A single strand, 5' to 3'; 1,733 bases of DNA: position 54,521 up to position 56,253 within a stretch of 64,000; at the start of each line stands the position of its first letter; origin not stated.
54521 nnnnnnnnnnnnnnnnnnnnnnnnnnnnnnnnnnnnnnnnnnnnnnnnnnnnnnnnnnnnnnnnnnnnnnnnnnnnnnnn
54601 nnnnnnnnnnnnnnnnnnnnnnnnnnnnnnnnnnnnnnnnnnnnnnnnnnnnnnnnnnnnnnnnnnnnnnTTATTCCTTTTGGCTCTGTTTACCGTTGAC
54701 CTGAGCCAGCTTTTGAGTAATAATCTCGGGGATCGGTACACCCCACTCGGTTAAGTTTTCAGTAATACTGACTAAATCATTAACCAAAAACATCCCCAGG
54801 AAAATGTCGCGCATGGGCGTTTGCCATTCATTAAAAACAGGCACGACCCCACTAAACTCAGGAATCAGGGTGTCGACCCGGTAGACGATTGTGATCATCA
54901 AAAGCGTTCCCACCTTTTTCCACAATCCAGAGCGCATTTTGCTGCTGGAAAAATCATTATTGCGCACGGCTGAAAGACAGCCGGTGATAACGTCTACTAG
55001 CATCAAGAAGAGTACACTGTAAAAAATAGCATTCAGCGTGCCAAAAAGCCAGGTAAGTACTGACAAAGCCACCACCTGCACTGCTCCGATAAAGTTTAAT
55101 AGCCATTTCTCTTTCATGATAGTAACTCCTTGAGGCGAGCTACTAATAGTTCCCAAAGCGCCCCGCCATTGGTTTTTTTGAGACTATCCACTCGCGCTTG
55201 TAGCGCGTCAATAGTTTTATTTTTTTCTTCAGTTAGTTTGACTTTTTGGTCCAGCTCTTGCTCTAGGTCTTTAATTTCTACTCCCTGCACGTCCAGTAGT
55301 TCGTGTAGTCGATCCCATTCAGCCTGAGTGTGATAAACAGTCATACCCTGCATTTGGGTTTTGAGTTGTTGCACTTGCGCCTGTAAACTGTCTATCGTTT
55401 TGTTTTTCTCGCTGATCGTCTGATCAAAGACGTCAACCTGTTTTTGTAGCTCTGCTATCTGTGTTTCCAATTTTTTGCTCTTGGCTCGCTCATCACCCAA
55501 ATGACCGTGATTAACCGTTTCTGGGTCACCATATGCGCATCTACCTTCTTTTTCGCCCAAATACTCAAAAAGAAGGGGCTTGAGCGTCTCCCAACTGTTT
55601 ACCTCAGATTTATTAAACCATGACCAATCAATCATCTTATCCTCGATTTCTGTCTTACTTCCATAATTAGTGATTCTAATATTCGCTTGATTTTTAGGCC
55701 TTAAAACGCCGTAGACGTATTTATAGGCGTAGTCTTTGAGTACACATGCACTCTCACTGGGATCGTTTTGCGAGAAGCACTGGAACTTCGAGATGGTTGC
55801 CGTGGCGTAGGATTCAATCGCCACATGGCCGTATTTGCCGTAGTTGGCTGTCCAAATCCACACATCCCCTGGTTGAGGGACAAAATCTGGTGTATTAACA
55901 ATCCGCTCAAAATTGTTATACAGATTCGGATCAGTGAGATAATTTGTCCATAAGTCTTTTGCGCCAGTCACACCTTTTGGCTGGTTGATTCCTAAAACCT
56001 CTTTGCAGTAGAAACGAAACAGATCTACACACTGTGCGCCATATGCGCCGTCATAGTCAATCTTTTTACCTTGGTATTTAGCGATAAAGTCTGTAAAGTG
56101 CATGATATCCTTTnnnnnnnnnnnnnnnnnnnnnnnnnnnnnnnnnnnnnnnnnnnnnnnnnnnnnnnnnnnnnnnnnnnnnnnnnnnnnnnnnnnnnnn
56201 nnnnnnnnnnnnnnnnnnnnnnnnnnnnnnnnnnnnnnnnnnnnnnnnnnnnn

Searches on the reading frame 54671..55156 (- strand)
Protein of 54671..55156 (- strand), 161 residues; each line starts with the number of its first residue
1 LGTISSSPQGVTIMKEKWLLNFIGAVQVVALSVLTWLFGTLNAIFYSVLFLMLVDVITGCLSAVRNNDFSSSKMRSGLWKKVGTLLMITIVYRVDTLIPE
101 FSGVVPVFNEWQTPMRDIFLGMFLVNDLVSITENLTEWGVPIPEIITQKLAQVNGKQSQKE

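Call 50: search_protein_families(library=pfam, proteins=[window:54671-55156:-], max_evalue=0.01)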
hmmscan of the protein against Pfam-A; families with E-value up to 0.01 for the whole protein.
window:54671-55156:- (161 aa): 1 family
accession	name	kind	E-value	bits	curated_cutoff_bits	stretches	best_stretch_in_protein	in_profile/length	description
PF05105.17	Phage_holin_4_1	-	2.3e-30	105.5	22.2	1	33-153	2-114/116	Bacteriophage holin family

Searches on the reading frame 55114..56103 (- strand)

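Call 50: search_protein_families(library=pfam, proteins=[window:55114-56103:-], max_evalue=0.01)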
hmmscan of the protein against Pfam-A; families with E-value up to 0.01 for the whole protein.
window:55114-56103:- (329 aa): 12 families
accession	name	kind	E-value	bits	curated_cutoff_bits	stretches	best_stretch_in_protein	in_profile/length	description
PF05257.22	CHAP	-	3.7e-08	34.2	26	1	18-96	5-65/81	CHAP domain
PF16516.10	CC2-LZ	-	3.2e-05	24.7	35.3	1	206-262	5-62/100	Leucine zipper of domain CC2 of NEMO, NF-kappa-B essential modulator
PF04102.17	SlyX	-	7.1e-05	23.8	30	1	210-255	6-51/67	SlyX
PF13166.12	AAA_13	-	0.00022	20.5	36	1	209-310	357-458/713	AAA domain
PF14362.11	DUF4407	-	0.0011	18.8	31.3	1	210-306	130-229/297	Domain of unknown function (DUF4407)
PF14662.11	KASH_CCD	-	0.0012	19.2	43.3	1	207-269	123-187/191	Coiled-coil region of CCDC155 or KASH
PF16046.10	FAM76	-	0.0024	17.8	28.5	1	204-264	214-273/298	FAM76 protein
PF09766.14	FmiP_Thoc5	-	0.0036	17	29.4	1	200-253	93-146/362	Fms-interacting protein/Thoc5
PF14282.11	FlxA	-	0.0037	17.8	26.3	1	204-254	14-68/101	FlxA-like protein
PF05557.18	MAD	-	0.0042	16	30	1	209-310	106-204/661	Mitotic checkpoint protein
PF05911.16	FPP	-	0.006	15.3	40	1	208-311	714-819/871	Filament-like plant protein, long coiled-coil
PF08614.16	ATG16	-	0.0069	17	33.7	0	206-252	122-168/200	Autophagy protein 16 (ATG16)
